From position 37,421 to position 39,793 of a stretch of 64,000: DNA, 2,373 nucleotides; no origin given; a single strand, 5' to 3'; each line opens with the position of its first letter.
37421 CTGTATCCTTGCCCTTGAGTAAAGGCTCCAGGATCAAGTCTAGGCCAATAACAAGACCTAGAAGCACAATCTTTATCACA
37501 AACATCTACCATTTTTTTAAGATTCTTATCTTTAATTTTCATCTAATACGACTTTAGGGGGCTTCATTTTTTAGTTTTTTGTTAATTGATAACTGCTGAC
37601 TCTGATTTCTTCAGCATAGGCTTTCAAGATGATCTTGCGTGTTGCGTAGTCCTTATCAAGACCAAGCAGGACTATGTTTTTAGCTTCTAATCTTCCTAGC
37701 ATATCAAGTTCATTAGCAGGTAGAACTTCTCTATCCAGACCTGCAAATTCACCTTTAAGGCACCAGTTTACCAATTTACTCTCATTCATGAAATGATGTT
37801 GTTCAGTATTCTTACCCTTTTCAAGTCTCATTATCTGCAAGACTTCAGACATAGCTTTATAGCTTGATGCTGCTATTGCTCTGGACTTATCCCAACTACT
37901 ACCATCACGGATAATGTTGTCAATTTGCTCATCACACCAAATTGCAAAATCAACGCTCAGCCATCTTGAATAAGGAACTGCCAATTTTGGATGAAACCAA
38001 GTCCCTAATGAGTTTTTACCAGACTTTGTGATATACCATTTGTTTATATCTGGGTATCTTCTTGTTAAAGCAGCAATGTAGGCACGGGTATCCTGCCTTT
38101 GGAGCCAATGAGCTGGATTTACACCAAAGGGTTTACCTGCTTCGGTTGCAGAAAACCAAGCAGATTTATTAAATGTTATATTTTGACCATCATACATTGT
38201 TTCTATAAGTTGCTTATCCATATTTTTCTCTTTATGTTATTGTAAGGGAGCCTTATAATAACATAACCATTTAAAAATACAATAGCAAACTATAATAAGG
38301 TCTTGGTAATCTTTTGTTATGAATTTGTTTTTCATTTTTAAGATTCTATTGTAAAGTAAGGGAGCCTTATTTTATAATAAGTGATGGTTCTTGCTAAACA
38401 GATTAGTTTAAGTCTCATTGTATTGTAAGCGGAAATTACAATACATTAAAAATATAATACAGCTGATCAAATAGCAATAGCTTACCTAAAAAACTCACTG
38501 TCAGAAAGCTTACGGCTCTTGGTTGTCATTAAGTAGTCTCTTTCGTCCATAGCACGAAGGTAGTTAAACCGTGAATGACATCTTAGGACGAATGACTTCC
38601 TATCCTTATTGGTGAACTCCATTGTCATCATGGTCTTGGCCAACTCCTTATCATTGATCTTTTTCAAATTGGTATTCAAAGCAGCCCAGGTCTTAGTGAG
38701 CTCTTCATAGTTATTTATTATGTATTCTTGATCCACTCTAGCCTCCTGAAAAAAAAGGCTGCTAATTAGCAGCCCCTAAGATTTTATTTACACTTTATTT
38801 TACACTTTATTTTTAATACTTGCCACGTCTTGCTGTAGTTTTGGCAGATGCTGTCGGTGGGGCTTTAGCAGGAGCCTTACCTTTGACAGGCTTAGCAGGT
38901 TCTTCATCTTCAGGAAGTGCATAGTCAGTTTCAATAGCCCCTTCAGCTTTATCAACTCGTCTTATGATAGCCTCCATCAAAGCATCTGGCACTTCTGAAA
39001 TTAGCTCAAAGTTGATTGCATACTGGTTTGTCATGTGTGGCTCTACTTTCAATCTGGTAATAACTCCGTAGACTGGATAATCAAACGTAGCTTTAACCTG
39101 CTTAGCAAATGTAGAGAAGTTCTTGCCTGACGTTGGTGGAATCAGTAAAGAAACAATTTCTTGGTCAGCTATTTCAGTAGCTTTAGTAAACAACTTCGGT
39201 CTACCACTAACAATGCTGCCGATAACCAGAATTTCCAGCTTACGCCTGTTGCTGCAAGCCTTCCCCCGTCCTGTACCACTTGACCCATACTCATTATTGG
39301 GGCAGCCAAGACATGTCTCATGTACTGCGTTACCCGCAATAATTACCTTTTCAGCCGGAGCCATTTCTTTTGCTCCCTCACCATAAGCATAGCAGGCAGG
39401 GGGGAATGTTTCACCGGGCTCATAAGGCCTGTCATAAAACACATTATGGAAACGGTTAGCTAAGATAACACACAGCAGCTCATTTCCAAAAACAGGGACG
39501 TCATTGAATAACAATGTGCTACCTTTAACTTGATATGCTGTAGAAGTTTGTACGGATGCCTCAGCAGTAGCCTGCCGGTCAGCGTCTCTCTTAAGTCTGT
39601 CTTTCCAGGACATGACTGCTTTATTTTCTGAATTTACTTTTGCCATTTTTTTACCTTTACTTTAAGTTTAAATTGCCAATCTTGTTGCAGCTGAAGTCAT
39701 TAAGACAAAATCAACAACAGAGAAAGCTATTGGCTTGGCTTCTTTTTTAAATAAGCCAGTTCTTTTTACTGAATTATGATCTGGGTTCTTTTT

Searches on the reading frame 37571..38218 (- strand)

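Call 17: search_protein_families(library=phrogs, proteins=[window:37571-38218:-], max_evalue=0.001)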
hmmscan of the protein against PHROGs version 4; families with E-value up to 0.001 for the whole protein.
window:37571-38218:- (215 aa): 5 families
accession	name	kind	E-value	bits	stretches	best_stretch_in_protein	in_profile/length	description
phrog_1136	-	unknown function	1.1e-27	98.3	1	3-107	3-108/244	-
phrog_129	-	transcription regulation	8.1e-23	82.6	1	6-114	5-120/273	transcriptional regulator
phrog_2812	-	unknown function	1.9e-16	61.4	1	26-116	28-117/288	-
phrog_13826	-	unknown function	9.3e-10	39.8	1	7-56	6-55/84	-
phrog_2657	-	transcription regulation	1.1e-06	29.1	1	104-205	115-226/243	transcriptional regulator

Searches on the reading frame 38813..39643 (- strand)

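Call 17: search_protein_families(library=phrogs, proteins=[window:38813-39643:-], max_evalue=0.001)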
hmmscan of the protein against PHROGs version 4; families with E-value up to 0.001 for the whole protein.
window:38813-39643:- (276 aa): 2 families
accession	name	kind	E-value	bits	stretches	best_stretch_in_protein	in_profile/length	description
phrog_27714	-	unknown function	6.3e-13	49.9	1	24-198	58-216/292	-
phrog_23155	-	unknown function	1e-10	42.4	1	55-212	68-195/255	-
